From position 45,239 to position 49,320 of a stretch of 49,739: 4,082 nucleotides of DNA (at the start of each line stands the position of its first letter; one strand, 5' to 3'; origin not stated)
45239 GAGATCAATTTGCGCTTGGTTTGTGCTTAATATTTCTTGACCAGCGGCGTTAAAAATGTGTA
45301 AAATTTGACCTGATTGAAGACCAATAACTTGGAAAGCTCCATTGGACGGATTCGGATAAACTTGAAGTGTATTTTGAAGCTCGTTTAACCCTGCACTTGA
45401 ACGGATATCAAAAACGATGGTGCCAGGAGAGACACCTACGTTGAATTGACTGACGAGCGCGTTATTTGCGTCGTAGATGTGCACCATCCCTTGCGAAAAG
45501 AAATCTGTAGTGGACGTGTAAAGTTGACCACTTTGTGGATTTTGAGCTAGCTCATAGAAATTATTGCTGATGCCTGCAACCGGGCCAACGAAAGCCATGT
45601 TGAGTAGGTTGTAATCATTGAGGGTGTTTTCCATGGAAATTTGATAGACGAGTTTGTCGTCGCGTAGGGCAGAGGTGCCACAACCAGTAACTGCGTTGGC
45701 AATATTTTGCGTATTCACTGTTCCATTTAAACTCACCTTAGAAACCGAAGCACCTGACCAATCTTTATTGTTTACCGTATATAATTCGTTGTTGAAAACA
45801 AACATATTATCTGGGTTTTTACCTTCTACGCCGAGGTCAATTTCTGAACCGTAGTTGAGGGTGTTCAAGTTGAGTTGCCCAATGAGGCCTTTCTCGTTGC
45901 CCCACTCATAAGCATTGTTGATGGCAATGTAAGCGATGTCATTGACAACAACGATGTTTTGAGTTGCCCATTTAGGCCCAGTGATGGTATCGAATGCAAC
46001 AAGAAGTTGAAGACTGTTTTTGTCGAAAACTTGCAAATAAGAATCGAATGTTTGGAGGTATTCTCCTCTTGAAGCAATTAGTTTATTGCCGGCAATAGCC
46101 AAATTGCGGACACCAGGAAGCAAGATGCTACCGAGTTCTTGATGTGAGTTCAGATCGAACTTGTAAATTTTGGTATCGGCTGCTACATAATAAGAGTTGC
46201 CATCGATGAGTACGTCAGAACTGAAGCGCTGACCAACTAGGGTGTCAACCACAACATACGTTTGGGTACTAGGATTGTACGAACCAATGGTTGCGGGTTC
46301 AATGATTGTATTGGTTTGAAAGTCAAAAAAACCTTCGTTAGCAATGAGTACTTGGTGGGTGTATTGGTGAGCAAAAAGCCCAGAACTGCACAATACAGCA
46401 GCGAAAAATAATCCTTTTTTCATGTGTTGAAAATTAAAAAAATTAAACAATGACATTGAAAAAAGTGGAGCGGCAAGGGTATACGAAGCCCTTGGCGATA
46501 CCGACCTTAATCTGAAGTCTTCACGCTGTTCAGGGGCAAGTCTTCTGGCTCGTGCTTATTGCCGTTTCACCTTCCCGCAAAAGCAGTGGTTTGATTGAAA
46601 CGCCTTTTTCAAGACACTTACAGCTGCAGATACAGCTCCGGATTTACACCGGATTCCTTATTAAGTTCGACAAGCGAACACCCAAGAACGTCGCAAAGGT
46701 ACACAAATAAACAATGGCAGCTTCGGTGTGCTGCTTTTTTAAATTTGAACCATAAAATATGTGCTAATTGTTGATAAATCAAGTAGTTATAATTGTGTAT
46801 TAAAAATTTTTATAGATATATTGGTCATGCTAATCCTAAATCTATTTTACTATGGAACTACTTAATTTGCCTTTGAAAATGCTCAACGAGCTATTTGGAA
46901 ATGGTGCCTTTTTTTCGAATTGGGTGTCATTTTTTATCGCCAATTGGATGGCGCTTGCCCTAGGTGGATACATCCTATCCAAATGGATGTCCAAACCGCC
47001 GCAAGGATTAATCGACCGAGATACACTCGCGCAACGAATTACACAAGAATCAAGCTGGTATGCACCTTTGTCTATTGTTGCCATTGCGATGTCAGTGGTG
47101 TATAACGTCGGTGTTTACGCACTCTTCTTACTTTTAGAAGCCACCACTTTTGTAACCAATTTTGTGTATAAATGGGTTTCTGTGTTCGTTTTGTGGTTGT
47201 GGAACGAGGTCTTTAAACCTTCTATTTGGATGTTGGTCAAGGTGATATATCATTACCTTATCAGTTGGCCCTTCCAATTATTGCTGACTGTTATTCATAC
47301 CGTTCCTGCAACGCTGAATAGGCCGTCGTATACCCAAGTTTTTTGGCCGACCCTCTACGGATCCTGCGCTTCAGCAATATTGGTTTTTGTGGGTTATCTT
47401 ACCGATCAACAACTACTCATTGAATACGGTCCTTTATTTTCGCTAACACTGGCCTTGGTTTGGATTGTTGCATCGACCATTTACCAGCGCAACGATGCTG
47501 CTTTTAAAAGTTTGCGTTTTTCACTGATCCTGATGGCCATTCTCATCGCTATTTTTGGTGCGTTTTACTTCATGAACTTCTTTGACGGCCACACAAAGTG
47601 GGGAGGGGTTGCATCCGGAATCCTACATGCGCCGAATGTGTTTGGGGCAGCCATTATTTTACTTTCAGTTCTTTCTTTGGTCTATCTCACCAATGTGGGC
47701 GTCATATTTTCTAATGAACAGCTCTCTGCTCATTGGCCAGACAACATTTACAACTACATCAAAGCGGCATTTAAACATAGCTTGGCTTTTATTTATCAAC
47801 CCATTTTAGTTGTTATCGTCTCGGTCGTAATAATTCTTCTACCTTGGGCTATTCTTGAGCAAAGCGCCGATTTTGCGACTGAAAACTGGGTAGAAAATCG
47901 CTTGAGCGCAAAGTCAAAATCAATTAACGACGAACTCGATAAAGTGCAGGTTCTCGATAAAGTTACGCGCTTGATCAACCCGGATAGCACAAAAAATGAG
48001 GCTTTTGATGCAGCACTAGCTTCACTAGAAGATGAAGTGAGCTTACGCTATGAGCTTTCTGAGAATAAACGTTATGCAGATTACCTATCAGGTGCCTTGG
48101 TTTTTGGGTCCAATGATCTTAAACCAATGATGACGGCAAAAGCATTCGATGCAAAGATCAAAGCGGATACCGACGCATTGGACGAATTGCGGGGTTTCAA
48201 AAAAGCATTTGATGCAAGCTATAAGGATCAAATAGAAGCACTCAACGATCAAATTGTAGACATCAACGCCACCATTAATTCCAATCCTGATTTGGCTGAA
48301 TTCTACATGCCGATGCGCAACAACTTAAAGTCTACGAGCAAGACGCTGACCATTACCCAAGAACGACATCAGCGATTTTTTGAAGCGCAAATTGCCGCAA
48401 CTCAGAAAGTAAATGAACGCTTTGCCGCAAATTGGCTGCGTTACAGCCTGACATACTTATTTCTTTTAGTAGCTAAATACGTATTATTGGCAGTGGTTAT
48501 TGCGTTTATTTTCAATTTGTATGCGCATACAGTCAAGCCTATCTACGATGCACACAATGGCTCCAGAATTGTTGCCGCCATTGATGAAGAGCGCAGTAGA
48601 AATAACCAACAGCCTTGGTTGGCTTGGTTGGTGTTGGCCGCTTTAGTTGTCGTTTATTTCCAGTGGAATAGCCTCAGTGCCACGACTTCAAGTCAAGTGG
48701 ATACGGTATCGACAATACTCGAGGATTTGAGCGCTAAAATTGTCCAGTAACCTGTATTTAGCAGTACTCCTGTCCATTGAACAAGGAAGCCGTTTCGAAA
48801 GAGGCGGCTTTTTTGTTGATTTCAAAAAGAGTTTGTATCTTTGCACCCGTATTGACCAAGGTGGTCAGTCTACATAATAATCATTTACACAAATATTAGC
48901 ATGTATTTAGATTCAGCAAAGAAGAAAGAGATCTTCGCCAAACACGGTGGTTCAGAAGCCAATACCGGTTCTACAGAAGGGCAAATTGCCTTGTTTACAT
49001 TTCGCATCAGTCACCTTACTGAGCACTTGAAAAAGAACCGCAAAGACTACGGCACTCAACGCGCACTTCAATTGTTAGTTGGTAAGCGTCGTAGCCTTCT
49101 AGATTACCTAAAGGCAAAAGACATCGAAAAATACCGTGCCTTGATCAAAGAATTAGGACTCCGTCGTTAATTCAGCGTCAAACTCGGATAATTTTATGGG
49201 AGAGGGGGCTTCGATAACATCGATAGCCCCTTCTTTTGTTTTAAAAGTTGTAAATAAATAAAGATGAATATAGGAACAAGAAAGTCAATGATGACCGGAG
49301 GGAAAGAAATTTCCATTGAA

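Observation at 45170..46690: Orphan cobalamin riboswitch driving a single T9SS-exported beta-propeller-like protein: candidate secreted or surface corrinoid-capture module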

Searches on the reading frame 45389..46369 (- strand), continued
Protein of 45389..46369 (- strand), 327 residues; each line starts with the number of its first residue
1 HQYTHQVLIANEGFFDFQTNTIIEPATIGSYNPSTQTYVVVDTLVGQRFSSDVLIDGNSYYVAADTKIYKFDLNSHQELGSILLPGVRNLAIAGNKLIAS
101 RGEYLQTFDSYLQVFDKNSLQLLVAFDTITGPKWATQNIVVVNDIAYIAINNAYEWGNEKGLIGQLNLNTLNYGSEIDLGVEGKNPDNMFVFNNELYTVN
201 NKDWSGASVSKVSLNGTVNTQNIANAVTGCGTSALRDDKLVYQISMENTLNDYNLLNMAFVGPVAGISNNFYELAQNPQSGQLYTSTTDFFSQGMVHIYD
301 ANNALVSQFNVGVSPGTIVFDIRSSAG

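Call 89: find_encoding_contigs(protein=P0425, flank=10000, max_places=2)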
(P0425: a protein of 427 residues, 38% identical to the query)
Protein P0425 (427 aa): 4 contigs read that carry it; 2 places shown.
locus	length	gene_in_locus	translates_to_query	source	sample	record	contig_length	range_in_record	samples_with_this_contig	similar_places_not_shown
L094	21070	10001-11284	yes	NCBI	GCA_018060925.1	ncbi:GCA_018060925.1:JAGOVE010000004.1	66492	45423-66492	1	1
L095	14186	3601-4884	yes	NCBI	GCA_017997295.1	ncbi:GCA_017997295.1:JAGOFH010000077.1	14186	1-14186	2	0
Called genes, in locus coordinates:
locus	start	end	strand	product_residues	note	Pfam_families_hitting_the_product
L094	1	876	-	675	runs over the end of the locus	PF03571:Peptidase_M49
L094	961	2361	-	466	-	PF00171:Aldedh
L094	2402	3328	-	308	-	-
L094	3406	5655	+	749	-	PF13620:CarboxypepD_reg, PF13715:CarbopepD_reg_2, PF07715:Plug, PF00593:TonB_dep_Rec_b-barrel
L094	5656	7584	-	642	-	PF01807:Zn_ribbon_DnaG, PF08275:DNAG_N, PF01751:Toprim, PF13155:Toprim_2, PF13362:Toprim_3 (faint), PF13662:Toprim_4, PF28534:DUF8430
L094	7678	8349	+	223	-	PF14771:DUF4476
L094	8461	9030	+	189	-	-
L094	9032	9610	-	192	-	-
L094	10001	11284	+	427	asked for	PF18962:Por_Secre_tail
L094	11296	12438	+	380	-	PF01497:Peripla_BP_2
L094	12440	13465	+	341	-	PF01032:FecCD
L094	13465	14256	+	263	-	PF00005:ABC_tran, PF13175:AAA_15 (faint), PF13304:AAA_21 (weak)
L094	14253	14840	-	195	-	PF13489:Methyltransf_23, PF07021:MetW (faint), PF13847:Methyltransf_31 (faint), PF08241:Methyltransf_11, PF13649:Methyltransf_25 (weak)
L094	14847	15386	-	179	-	PF01641:SelR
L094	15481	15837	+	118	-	-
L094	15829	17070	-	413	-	PF07690:MFS_1, PF05977:MFS_3 (weak), PF07690:MFS_1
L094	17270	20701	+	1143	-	PF13385:Laminin_G_3, PF09113:N-glycanase_C, PF18962:Por_Secre_tail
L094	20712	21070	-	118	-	?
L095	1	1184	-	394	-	PF01807:Zn_ribbon_DnaG, PF08275:DNAG_N, PF01751:Toprim, PF13155:Toprim_2, PF13362:Toprim_3 (weak), PF13662:Toprim_4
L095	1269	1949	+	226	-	PF14771:DUF4476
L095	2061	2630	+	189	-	-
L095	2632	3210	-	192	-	-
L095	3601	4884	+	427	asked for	PF18962:Por_Secre_tail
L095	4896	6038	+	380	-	PF01497:Peripla_BP_2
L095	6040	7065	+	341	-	PF01032:FecCD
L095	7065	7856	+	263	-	PF00005:ABC_tran, PF13175:AAA_15 (faint), PF13304:AAA_21 (weak)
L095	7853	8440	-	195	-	PF13489:Methyltransf_23, PF07021:MetW (faint), PF13847:Methyltransf_31 (faint), PF08241:Methyltransf_11, PF13649:Methyltransf_25 (weak)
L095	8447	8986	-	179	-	PF01641:SelR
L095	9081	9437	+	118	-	-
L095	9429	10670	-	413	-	PF07690:MFS_1, PF05977:MFS_3 (weak), PF07690:MFS_1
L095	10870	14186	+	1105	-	PF13385:Laminin_G_3, PF09113:N-glycanase_C, PF18962:Por_Secre_tail (weak)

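Call 90: find_encoding_contigs(protein=P0456, flank=10000, max_places=1)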
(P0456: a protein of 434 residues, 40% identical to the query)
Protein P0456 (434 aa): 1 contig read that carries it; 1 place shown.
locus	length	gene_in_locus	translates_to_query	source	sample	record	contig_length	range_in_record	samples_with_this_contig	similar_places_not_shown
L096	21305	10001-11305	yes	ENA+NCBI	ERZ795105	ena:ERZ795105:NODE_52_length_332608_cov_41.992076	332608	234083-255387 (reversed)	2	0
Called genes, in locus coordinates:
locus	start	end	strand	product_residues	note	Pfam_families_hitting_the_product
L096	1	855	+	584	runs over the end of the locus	PF00474:SSF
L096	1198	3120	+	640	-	PF14508:GH97_N, PF10566:Glyco_hydro_97, PF14509:GH97_C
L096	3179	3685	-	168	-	PF08327:AHSA1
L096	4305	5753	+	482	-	PF18998:Flg_new_2 (weak), PF18962:Por_Secre_tail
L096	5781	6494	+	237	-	PF09844:DUF2071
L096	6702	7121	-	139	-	-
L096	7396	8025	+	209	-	PF13489:Methyltransf_23, PF13847:Methyltransf_31, PF13649:Methyltransf_25, PF08241:Methyltransf_11, PF08242:Methyltransf_12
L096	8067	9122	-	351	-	PF00586:AIRS, PF02769:AIRS_C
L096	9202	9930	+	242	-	PF02517:Rce1-like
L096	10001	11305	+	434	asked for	PF18962:Por_Secre_tail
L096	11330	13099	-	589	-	PF00933:Glyco_hydro_3, PF01915:Glyco_hydro_3_C (weak)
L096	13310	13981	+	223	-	PF00027:cNMP_binding (weak), PF13545:HTH_Crp_2, PF00325:Crp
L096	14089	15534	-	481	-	PF00753:Lactamase_B, PF00581:Rhodanese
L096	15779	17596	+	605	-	PF00664:ABC_membrane, PF00005:ABC_tran, PF13304:AAA_21 (faint)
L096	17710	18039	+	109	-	PF07883:Cupin_2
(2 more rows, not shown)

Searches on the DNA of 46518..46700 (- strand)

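Call 52: build_rna_model(alignment_id=A6)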
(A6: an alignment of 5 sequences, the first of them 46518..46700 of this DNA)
Model R1 built from alignment A6 (5 sequences, 187 columns); structure: RNAalifold consensus.
model positions 179; base pairs 49; branch points 3; effective number of sequences 1.08; information 0.589 bits per position. Calibrated on 0.2 Mb of random sequence (short: E-values are rough).
structure used (alignment columns):
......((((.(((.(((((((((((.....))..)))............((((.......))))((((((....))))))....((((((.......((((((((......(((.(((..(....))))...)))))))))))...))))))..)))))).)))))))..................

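Call 53: search_with_rna_model(model_id=R1, sources=[window, L007, L008, L009, L010, L011, L012, L013, L014, L015, L016, L017, L018, L019, L020, L021, L022, L023, L024, L025, L026, L027, L028, L029, L030, L031, L032, L033, L034, L035, L036, L037, L038, L039, L040, L041, L042, L043, L044, L045, L046, L047, L048, L049, L050, L051, L052, L053, L054, L055, L056, L057, L058, L059, L060, L061, L062, L063, L064, L065, L066, L067, L068, L069, L070, L071, L072, L073, L074, L075, L076, L077, L078, L079, L080, L081, L082, L083, L084, L085, L086], max_evalue=0.01)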
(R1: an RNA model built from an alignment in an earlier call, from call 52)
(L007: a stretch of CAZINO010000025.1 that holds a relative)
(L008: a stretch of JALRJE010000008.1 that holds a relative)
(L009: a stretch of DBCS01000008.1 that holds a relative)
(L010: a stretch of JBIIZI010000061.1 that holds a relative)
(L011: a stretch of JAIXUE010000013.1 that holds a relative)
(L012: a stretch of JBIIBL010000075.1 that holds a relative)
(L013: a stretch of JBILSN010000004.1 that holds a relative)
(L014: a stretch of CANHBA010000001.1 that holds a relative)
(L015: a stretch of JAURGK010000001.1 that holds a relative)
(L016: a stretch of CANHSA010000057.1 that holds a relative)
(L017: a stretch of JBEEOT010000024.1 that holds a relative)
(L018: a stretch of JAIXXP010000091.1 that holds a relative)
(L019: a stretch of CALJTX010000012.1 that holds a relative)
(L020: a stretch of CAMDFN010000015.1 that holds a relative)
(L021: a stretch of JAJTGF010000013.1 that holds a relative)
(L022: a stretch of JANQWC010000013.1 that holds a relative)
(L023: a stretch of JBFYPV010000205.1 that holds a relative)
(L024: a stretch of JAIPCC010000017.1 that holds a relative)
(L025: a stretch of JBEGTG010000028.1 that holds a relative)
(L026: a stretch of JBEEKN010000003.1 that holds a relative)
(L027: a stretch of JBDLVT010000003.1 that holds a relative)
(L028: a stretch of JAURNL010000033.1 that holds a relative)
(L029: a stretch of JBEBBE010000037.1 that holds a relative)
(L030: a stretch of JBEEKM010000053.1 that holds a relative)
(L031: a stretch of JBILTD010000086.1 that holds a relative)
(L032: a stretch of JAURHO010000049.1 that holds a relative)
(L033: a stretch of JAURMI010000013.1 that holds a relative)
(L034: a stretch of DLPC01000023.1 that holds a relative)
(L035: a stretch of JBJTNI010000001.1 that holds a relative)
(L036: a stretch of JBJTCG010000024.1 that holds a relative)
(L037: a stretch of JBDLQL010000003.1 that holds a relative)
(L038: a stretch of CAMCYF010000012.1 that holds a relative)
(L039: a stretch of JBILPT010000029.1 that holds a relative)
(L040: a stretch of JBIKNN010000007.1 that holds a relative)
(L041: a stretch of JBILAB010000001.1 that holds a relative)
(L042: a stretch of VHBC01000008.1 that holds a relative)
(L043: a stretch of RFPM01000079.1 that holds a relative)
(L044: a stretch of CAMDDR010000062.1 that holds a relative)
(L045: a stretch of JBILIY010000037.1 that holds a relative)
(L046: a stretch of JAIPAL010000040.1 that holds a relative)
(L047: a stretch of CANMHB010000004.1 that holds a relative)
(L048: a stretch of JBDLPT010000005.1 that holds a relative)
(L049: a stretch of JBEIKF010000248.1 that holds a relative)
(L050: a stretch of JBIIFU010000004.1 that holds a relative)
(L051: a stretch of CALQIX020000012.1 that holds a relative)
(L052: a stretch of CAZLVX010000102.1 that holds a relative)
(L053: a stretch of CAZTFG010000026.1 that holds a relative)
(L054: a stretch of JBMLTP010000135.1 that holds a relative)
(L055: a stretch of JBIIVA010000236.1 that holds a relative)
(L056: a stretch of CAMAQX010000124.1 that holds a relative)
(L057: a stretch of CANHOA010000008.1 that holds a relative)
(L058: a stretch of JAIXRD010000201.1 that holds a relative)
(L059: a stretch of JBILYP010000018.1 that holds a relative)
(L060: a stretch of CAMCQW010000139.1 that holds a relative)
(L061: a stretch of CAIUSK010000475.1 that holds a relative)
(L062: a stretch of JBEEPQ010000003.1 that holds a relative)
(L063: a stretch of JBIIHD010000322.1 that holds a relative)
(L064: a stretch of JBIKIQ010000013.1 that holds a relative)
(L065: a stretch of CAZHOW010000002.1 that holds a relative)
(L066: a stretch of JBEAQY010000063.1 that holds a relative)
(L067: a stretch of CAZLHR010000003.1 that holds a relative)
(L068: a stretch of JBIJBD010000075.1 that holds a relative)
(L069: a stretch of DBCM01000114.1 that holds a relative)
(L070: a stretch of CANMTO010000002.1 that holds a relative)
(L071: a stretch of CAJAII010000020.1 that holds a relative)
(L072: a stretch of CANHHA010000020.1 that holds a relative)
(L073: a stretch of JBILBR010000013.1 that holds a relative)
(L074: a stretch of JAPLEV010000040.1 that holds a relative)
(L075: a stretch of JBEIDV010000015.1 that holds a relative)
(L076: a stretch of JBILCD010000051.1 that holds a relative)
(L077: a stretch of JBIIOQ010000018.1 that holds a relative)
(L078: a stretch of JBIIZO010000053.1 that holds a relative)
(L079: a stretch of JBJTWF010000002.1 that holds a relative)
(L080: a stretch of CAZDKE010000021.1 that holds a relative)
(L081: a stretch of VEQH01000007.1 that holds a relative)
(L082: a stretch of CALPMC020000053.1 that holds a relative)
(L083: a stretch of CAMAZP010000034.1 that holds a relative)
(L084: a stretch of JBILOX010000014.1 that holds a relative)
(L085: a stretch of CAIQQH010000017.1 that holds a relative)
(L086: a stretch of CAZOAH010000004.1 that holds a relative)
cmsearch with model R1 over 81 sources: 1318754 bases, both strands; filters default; matches with E-value up to 0.01: 80.
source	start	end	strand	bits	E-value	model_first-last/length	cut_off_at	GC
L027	9725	9905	+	204.6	2.3e-52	1-179/179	no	0.49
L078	9724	9904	+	204.5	2.3e-52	1-179/179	no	0.48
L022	9725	9905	+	202.5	8.4e-52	1-179/179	no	0.48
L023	3355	3535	+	202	1.1e-51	1-179/179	no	0.49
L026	281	461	+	201.9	1.2e-51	1-179/179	no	0.48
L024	9724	9904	+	197.7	1.6e-50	1-179/179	no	0.49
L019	9727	9906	+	196.5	3.5e-50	1-179/179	no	0.5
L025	3521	3701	+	195.9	5e-50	1-179/179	no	0.49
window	46518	46700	-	194.3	1.3e-49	1-179/179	no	0.48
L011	9722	9902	+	193.5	2.2e-49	1-179/179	no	0.49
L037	9728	9907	+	193.2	2.7e-49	1-179/179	no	0.47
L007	9724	9906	+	191.5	7.8e-49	1-179/179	no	0.49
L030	3640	3817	+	191.2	9e-49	1-179/179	no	0.45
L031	4501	4678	+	191.2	9e-49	1-179/179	no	0.45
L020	4733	4913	+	190.7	1.2e-48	1-179/179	no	0.49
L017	655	832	+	189.8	2.2e-48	1-179/179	no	0.52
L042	9724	9906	+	189.5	2.7e-48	1-179/179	no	0.47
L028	9723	9901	+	189.1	3.4e-48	1-179/179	no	0.43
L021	4237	4417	+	189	3.7e-48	1-179/179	no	0.53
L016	3440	3619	+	188.3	5.7e-48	1-179/179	no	0.5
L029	3628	3805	+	187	1.3e-47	1-179/179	no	0.45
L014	9727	9906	+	186.7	1.5e-47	1-179/179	no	0.5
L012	636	815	+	186.5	1.8e-47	1-179/179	no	0.5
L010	8548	8727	+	184.8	4.9e-47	1-179/179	no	0.51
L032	6855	7032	+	183.7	9.4e-47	1-179/179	no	0.44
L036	9730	9907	+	182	2.8e-46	1-179/179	no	0.42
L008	2575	2754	+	181.5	3.9e-46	1-179/179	no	0.5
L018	607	786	+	180.8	5.9e-46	1-179/179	no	0.51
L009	9727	9906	+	180.4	7.3e-46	1-179/179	no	0.5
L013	9727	9906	+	180.2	8.6e-46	1-179/179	no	0.49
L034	9723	9900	+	179.4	1.4e-45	1-179/179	no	0.44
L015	9727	9907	+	173.2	6.6e-44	1-179/179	no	0.45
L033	9730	9908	+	171.6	1.8e-43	1-179/179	no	0.37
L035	9729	9906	+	170.6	3.3e-43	1-179/179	no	0.45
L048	9729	9908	+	168.1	1.6e-42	1-179/179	no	0.46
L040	9721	9902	+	168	1.7e-42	1-179/179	no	0.4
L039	9721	9902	+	166.7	3.8e-42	1-179/179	no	0.41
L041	9693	9874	+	165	1.1e-41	1-179/179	no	0.41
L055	1269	1444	+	157.8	9.6e-40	1-179/179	no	0.43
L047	9715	9890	+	156.3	2.4e-39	1-179/179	no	0.43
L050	9716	9890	+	153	1.8e-38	1-179/179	no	0.45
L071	9720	9895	+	152.9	2e-38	1-179/179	no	0.43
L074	504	679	+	152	3.5e-38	1-179/179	no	0.43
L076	2003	2178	+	152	3.5e-38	1-179/179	no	0.43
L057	9719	9894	+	151.2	5.6e-38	1-179/179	no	0.43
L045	1372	1545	+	151.1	6.2e-38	1-179/179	no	0.45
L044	5126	5305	+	150.8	7.5e-38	1-179/179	no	0.43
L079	5037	5210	+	150.3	9.8e-38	1-179/179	no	0.47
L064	9720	9894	+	150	1.2e-37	1-179/179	no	0.46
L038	9700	9879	+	149.8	1.4e-37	1-179/179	no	0.43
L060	3165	3340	+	149.6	1.5e-37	1-179/179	no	0.41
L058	2614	2787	+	148.9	2.3e-37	1-179/179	no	0.45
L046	9720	9895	+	146.3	1.2e-36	1-179/179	no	0.43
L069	3130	3303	+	145.8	1.6e-36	1-179/179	no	0.48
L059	9717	9890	+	145.6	1.9e-36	1-179/179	no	0.45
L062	9721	9894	+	145.5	1.9e-36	1-179/179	no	0.47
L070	5612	5785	+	145.2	2.3e-36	1-179/179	no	0.46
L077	9718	9893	+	145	2.6e-36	1-179/179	no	0.43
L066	2753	2926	+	144.5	3.6e-36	1-179/179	no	0.45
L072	9722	9895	+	143.8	5.8e-36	1-179/179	no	0.47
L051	9717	9890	+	143.3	7.8e-36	1-179/179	no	0.45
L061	1320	1493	+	143.3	7.8e-36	1-179/179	no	0.45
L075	9722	9895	+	142.5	1.3e-35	1-179/179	no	0.47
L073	9723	9896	+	142.5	1.3e-35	1-179/179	no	0.48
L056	1033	1206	+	141.8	2e-35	1-179/179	no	0.44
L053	9720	9893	+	141.1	3e-35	1-179/179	no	0.45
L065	9717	9890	+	140.8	3.7e-35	1-179/179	no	0.45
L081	9705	9891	+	140.7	3.9e-35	1-179/179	no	0.45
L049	776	948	+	140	5.9e-35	1-179/179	no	0.49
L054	387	559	+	139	1.1e-34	1-179/179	no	0.46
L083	9705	9891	+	138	2e-34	1-179/179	no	0.42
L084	9705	9891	+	137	3.8e-34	1-179/179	no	0.43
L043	1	160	+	136.6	5e-34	23-179/179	5'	0.42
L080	9705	9891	+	133.3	3.8e-33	1-179/179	no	0.43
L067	9715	9890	+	131.3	1.4e-32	1-179/179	no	0.41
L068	9715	9890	+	130.5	2.2e-32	1-179/179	no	0.41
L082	9706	9891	+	130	3e-32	1-179/179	no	0.43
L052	4903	5078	+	126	3.7e-31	1-179/179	no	0.43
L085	9714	9896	+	103.4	4.5e-25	1-179/179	no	0.42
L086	9707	9888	+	98.9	7.3e-24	1-179/179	no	0.4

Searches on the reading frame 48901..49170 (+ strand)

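Call 96: search_protein_families(library=pfam, proteins=[window:48901-49170:+], max_evalue=0.00001)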
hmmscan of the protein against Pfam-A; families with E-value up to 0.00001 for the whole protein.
window:48901-49170:+ (89 aa): 1 family
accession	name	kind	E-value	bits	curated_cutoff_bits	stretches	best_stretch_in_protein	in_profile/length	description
PF00312.27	Ribosomal_S15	-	1.6e-31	108.7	31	1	8-88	1-81/81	Ribosomal protein S15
